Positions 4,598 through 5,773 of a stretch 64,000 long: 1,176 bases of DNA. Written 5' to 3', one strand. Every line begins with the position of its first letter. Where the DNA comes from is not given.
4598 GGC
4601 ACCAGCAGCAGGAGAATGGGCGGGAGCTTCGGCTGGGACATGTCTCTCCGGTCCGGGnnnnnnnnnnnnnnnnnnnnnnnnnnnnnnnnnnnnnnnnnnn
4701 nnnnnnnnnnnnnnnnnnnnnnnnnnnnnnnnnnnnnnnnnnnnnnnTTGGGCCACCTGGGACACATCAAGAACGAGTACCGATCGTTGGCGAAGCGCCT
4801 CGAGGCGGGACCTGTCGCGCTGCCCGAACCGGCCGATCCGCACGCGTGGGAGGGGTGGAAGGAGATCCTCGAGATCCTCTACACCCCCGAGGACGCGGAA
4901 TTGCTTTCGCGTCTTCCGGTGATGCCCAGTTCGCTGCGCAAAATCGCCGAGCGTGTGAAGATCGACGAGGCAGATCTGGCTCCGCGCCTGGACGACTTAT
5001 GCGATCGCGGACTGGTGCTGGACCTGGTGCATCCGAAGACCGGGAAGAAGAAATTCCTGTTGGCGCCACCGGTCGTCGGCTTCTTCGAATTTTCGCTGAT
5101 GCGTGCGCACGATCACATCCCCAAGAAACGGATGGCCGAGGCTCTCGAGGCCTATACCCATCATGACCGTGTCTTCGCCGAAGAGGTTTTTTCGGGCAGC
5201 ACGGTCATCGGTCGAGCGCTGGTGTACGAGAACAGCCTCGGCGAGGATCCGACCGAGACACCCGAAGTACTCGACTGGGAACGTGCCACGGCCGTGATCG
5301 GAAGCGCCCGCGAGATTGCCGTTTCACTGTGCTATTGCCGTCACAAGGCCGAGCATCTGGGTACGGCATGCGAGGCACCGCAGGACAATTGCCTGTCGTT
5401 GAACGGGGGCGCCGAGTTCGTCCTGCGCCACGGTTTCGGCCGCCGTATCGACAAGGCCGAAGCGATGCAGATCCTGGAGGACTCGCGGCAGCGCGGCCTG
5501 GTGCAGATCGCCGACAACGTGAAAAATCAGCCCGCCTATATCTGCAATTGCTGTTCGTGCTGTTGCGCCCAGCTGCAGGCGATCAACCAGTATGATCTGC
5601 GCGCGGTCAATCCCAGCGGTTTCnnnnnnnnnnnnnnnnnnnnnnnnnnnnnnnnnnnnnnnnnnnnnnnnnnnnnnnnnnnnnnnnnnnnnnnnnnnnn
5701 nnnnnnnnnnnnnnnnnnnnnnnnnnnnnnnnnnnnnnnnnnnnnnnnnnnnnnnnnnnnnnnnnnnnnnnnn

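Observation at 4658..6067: Fe-S protein with an unusual contiguous cysteine cluster (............) ahead of a 2x[4Fe-4S] ferredoxin module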

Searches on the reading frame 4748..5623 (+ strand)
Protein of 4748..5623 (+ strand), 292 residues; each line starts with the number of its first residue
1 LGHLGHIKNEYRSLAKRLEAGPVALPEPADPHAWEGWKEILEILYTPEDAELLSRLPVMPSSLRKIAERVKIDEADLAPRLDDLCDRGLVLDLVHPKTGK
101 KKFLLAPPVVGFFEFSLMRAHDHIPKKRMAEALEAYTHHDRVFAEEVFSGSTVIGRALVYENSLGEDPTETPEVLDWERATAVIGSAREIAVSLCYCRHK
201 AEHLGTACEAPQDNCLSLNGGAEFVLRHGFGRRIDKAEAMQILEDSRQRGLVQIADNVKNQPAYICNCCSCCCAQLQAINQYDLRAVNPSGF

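Call 24: search_protein_representatives(protein=window:4748-5623:+)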
Query: 292 residues. Proteins with E-value up to 0.001 (for the whole library): 1918; up to 1e-10: 899; up to 1e-30: 148. The best 150 are listed.
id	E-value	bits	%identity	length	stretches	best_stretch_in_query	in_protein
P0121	2.1e-114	398.5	62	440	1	1-292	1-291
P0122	8.6e-107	373.6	57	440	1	1-292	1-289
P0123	7.2e-102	357.4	57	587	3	1-166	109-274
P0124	5.2e-100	351.3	65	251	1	43-285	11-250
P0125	6.8e-95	334.5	60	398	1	1-249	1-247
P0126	2.3e-92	326.2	50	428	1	1-292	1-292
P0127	2.8e-86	306.2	49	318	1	1-292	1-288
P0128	7.3e-83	295.0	62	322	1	1-216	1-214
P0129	1.7e-81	290.5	47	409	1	1-292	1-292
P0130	1.2e-78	281.2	52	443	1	1-284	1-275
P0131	1.9e-75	270.7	50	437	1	1-290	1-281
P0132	1.3e-74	268.0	66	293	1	109-292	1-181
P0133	3.5e-70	253.4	54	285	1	1-229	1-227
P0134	3.1e-68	247.0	59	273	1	85-279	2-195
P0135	8.4e-68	245.6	45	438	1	1-286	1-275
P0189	4.1e-44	167.8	37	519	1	39-283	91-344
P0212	2.6e-39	152.1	37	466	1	9-279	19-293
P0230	1.5e-35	139.8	32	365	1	37-285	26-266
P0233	5.0e-35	138.0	30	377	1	35-282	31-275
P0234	6.3e-35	137.7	31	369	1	35-287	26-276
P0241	5.9e-34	134.5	32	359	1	39-285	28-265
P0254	2.5e-32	129.2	31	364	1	30-284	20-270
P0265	2.5e-31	125.9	31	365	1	7-285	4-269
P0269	1.1e-30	123.7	32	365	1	11-284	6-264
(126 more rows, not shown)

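Call 26: search_protein_families(library=pfam, proteins=[P0230, P0234, P0241, P0254, P0265, P0269, P0189, P0212, P0123, P0233], max_evalue=0.01)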
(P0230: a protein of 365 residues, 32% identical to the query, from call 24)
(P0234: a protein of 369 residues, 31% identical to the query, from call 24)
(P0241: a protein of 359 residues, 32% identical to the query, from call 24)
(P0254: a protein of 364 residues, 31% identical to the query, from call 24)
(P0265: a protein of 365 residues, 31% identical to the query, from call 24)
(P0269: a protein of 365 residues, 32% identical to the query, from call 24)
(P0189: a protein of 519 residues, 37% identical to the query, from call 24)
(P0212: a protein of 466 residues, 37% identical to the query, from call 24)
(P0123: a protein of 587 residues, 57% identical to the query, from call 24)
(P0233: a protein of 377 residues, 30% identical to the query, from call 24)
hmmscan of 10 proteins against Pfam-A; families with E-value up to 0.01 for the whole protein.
P0230 (365 aa): 10 families
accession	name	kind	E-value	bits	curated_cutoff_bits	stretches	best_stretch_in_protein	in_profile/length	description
PF12837.12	Fer4_6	-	6.3e-08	32.6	25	1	305-327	2-24/24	4Fe-4S binding domain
PF00037.32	Fer4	-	1.4e-06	28.3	21.1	1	307-327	3-23/24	4Fe-4S binding domain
PF14697.11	Fer4_21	-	6.4e-06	26.7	35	1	276-329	1-59/59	4Fe-4S dicluster domain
PF12838.12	Fer4_7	-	7.9e-05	23.5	27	1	311-332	1-22/52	4Fe-4S dicluster domain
PF13237.11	Fer4_10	-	0.00031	21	25.5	1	278-322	4-52/53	4Fe-4S dicluster domain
PF12797.12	Fer4_2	-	0.00045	20.5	24.5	1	305-323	3-21/22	4Fe-4S binding domain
PF13187.11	Fer4_9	-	0.00064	20.1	27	1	282-327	1-52/52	4Fe-4S dicluster domain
PF12800.12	Fer4_4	-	0.0009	19.9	24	1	310-324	2-16/17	4Fe-4S binding domain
PF13183.11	Fer4_8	-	0.0024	18.8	27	1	310-333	3-20/68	4Fe-4S dicluster domain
PF12802.13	MarR_2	-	0.0068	17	27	0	51-87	22-58/61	MarR family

P0234 (369 aa): 13 families
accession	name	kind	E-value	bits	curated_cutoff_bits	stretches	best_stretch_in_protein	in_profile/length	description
PF00037.32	Fer4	-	8.2e-13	48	21.1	2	285-306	2-23/24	4Fe-4S binding domain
PF12837.12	Fer4_6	-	8.1e-12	44.9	25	2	285-306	3-24/24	4Fe-4S binding domain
PF13237.11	Fer4_10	-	1.1e-10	41.7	25.5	1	284-331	2-53/53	4Fe-4S dicluster domain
PF14697.11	Fer4_21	-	1.4e-10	41.5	35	1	285-337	2-59/59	4Fe-4S dicluster domain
PF12797.12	Fer4_2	-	3.3e-08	33.4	24.5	2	313-332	3-22/22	4Fe-4S binding domain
PF12838.12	Fer4_7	-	3.7e-08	34.2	27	1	319-342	1-24/52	4Fe-4S dicluster domain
PF13187.11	Fer4_9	-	8.5e-07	29.4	27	1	290-334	1-51/52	4Fe-4S dicluster domain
PF13484.11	Fer4_16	-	1e-06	29.9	30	2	291-309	2-20/66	4Fe-4S double cluster binding domain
PF13459.11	Fer4_15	-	3.4e-06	28.1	22.4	0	313-331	1-19/66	4Fe-4S single cluster domain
PF13183.11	Fer4_8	-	4.1e-06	27.7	27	1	317-349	2-35/68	4Fe-4S dicluster domain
PF13370.11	Fer4_13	-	8.9e-06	26.7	24.5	0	315-332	1-18/58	4Fe-4S single cluster domain of Ferredoxin I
PF25160.1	LdpA_Fe-S-bd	-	9e-05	22.6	27.6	1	296-337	8-45/49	LdpA Fe-S cluster-binding domain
PF01978.25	TrmB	-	0.0026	18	25.6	1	52-93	23-63/68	Sugar-specific transcriptional regulator TrmB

P0241 (359 aa): 11 families
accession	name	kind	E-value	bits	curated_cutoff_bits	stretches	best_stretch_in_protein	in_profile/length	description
PF13237.11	Fer4_10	-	1.3e-07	31.9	25.5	2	276-323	3-53/53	4Fe-4S dicluster domain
PF14697.11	Fer4_21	-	2.7e-07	31.1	35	1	276-328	2-58/59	4Fe-4S dicluster domain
PF00037.32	Fer4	-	3.9e-07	30.1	21.1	2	306-326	2-22/24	4Fe-4S binding domain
PF12837.12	Fer4_6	-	7.5e-07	29.3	25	1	304-325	1-22/24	4Fe-4S binding domain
PF12838.12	Fer4_7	-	7.5e-06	26.8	27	1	281-326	1-52/52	4Fe-4S dicluster domain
PF12797.12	Fer4_2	-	5.1e-05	23.4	24.5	1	306-324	4-22/22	4Fe-4S binding domain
PF13187.11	Fer4_9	-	0.0002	21.8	27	1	282-327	2-52/52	4Fe-4S dicluster domain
PF01978.25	TrmB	-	0.0015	18.8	25.6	1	45-91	18-63/68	Sugar-specific transcriptional regulator TrmB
PF12800.12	Fer4_4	-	0.0018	18.9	24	1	310-324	2-16/17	4Fe-4S binding domain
PF25160.1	LdpA_Fe-S-bd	-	0.0051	17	27.6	1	288-329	9-45/49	LdpA Fe-S cluster-binding domain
PF13370.11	Fer4_13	-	0.0077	17.3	24.5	1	307-324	1-18/58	4Fe-4S single cluster domain of Ferredoxin I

P0254 (364 aa): 11 families
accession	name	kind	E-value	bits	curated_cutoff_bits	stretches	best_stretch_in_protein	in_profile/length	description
PF00037.32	Fer4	-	4.5e-10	39.4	21.1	2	310-333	1-24/24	4Fe-4S binding domain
PF12838.12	Fer4_7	-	8.7e-10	39.4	27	2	288-331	2-52/52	4Fe-4S dicluster domain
PF14697.11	Fer4_21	-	1.7e-08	34.9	35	1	281-333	1-58/59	4Fe-4S dicluster domain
PF13237.11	Fer4_10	-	1.8e-08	34.6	25.5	1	283-328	4-53/53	4Fe-4S dicluster domain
PF12837.12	Fer4_6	-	5.4e-08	32.9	25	1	309-332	1-24/24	4Fe-4S binding domain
PF13187.11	Fer4_9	-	3.3e-06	27.5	27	1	287-332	1-52/52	4Fe-4S dicluster domain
PF12797.12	Fer4_2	-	4.1e-06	26.8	24.5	1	309-329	2-22/22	4Fe-4S binding domain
PF25160.1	LdpA_Fe-S-bd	-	2.2e-05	24.6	27.6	1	298-334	13-45/49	LdpA Fe-S cluster-binding domain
PF13484.11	Fer4_16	-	0.0012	20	30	1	316-344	1-30/66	4Fe-4S double cluster binding domain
PF12800.12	Fer4_4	-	0.0054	17.4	24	1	315-329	2-16/17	4Fe-4S binding domain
PF13183.11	Fer4_8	-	0.0083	17.1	27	0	314-329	2-17/68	4Fe-4S dicluster domain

P0265 (365 aa): 11 families
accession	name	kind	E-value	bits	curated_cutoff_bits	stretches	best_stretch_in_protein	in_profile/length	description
PF00037.32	Fer4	-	3.1e-12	46.2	21.1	2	308-330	2-24/24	4Fe-4S binding domain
PF12838.12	Fer4_7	-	2.6e-10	41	27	2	286-328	2-52/52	4Fe-4S dicluster domain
PF12837.12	Fer4_6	-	5.5e-10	39.2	25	1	306-329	1-24/24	4Fe-4S binding domain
PF14697.11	Fer4_21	-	4.6e-08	33.5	35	1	279-329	1-57/59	4Fe-4S dicluster domain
PF13237.11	Fer4_10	-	9.5e-08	32.3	25.5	2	280-325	3-53/53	4Fe-4S dicluster domain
PF13187.11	Fer4_9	-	5.7e-06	26.7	27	2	285-329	1-52/52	4Fe-4S dicluster domain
PF12797.12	Fer4_2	-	1.3e-05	25.3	24.5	1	308-326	4-22/22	4Fe-4S binding domain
PF13484.11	Fer4_16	-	0.00027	22.1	30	1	313-358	1-41/66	4Fe-4S double cluster binding domain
PF25160.1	LdpA_Fe-S-bd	-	0.00037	20.6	27.6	1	292-330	9-44/49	LdpA Fe-S cluster-binding domain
PF12800.12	Fer4_4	-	0.00071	20.2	24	1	312-326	2-16/17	4Fe-4S binding domain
PF13534.11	Fer4_17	-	0.0087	17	22.2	1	313-345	1-29/61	4Fe-4S dicluster domain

P0269 (365 aa): 12 families
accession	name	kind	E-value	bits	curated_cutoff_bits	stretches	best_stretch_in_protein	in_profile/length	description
PF00037.32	Fer4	-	4.3e-13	48.9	21.1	2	276-298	2-24/24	4Fe-4S binding domain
PF12838.12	Fer4_7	-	1.9e-10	41.5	27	2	282-325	2-52/52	4Fe-4S dicluster domain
PF13237.11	Fer4_10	-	2e-08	34.5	25.5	1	277-321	4-52/53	4Fe-4S dicluster domain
PF13187.11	Fer4_9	-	9.2e-08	32.4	27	1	282-325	2-51/52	4Fe-4S dicluster domain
PF12837.12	Fer4_6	-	4.1e-07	30.1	25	2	275-297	2-24/24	4Fe-4S binding domain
PF13484.11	Fer4_16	-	1.2e-05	26.4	30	2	282-300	2-20/66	4Fe-4S double cluster binding domain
PF01047.28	MarR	-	8.3e-05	22.8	24.6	1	50-86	16-52/59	MarR family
PF13459.11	Fer4_15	-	9.3e-05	23.5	22.4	0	304-322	1-19/66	4Fe-4S single cluster domain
PF25160.1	LdpA_Fe-S-bd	-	0.0004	20.6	27.6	1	288-328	9-45/49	LdpA Fe-S cluster-binding domain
PF12797.12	Fer4_2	-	0.00055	20.2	24.5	1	304-322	3-21/22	4Fe-4S binding domain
PF14697.11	Fer4_21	-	0.0014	19.2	35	1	305-333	2-30/59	4Fe-4S dicluster domain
PF01978.25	TrmB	-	0.0036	17.6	25.6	1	39-91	11-62/68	Sugar-specific transcriptional regulator TrmB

P0189 (519 aa): 13 families
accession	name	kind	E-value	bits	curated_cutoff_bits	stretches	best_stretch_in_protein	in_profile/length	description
PF00037.32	Fer4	-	6.5e-11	42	21.1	2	358-379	3-24/24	4Fe-4S binding domain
PF12838.12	Fer4_7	-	8e-11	42.7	27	2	362-437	1-52/52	4Fe-4S dicluster domain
PF13237.11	Fer4_10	-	9.6e-09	35.5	25.5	1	359-385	5-33/53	4Fe-4S dicluster domain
PF25160.1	LdpA_Fe-S-bd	-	1.7e-08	34.5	27.6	2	348-381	17-46/49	LdpA Fe-S cluster-binding domain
PF12837.12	Fer4_6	-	1.1e-07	31.8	25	2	415-438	1-24/24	4Fe-4S binding domain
PF13187.11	Fer4_9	-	2.7e-07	30.9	27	1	363-437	2-51/52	4Fe-4S dicluster domain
PF14697.11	Fer4_21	-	7.2e-07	29.7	35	1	416-444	1-29/59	4Fe-4S dicluster domain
PF12797.12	Fer4_2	-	2.7e-06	27.4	24.5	1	358-374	5-21/22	4Fe-4S binding domain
PF13183.11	Fer4_8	-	6.5e-06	27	27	1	362-436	4-67/68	4Fe-4S dicluster domain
PF13484.11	Fer4_16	-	1.6e-05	26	30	1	363-435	2-65/66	4Fe-4S double cluster binding domain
PF13534.11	Fer4_17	-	3.2e-05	24.8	22.2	1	363-436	2-59/61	4Fe-4S dicluster domain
PF13370.11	Fer4_13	-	0.00042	21.4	24.5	0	358-374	1-17/58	4Fe-4S single cluster domain of Ferredoxin I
PF13459.11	Fer4_15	-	0.0059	17.7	22.4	0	418-433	3-18/66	4Fe-4S single cluster domain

P0212 (466 aa): 9 families
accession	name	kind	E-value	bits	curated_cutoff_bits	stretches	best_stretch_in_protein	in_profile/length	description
PF00037.32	Fer4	-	2.5e-09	37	21.1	2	312-332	4-24/24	4Fe-4S binding domain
PF12838.12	Fer4_7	-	4.8e-08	33.8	27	1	315-375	1-52/52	4Fe-4S dicluster domain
PF13187.11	Fer4_9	-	9.1e-08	32.5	27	1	315-375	1-51/52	4Fe-4S dicluster domain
PF13237.11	Fer4_10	-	8.6e-05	22.8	25.5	1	312-371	5-52/53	4Fe-4S dicluster domain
PF12837.12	Fer4_6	-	8.8e-05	22.7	25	1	312-331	5-24/24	4Fe-4S binding domain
PF14697.11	Fer4_21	-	0.00022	21.7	35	1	354-379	1-29/59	4Fe-4S dicluster domain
PF25160.1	LdpA_Fe-S-bd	-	0.00023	21.3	27.6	1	314-333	26-45/49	LdpA Fe-S cluster-binding domain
PF13484.11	Fer4_16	-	0.0048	18.1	30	1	315-371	1-63/66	4Fe-4S double cluster binding domain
PF13183.11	Fer4_8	-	0.0057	17.6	27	1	313-373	2-66/68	4Fe-4S dicluster domain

P0123 (587 aa): 8 families
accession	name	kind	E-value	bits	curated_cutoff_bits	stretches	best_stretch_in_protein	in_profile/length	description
PF00037.32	Fer4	-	2.6e-05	24.3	21.1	1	429-447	6-24/24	4Fe-4S binding domain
PF12838.12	Fer4_7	-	0.00011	23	27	1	431-451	2-22/52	4Fe-4S dicluster domain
PF12837.12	Fer4_6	-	0.00027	21.2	25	1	431-446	9-24/24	4Fe-4S binding domain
PF17782.7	DprA_WH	-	0.00048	20.6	22.9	1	153-185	10-42/61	DprA winged helix domain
PF13237.11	Fer4_10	-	0.0015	18.8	25.5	1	428-447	6-22/53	4Fe-4S dicluster domain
PF13484.11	Fer4_16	-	0.002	19.3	30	1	430-449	1-20/66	4Fe-4S double cluster binding domain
PF13183.11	Fer4_8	-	0.0038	18.2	27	1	427-461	1-35/68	4Fe-4S dicluster domain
PF12840.13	HTH_20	-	0.0094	16.4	27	0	153-198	2-48/51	Helix-turn-helix domain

P0233 (377 aa): 9 families
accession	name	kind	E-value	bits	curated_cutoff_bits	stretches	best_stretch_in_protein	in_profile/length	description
PF00037.32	Fer4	-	1.3e-09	37.9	21.1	1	291-312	2-23/24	4Fe-4S binding domain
PF12837.12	Fer4_6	-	4.7e-08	33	25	1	290-312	2-24/24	4Fe-4S binding domain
PF12838.12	Fer4_7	-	2.2e-07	31.7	27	1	296-344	1-51/52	4Fe-4S dicluster domain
PF13237.11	Fer4_10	-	8.8e-06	26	25.5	1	291-341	3-52/53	4Fe-4S dicluster domain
PF13187.11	Fer4_9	-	2e-05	24.9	27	1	296-346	1-52/52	4Fe-4S dicluster domain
PF25160.1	LdpA_Fe-S-bd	-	4.3e-05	23.6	27.6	1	291-313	22-44/49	LdpA Fe-S cluster-binding domain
PF14697.11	Fer4_21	-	0.00011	22.7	35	1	325-352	2-29/59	4Fe-4S dicluster domain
PF12797.12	Fer4_2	-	0.00013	22.1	24.5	1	290-308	3-21/22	4Fe-4S binding domain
PF12800.12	Fer4_4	-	0.0026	18.4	24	1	295-308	2-15/17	4Fe-4S binding domain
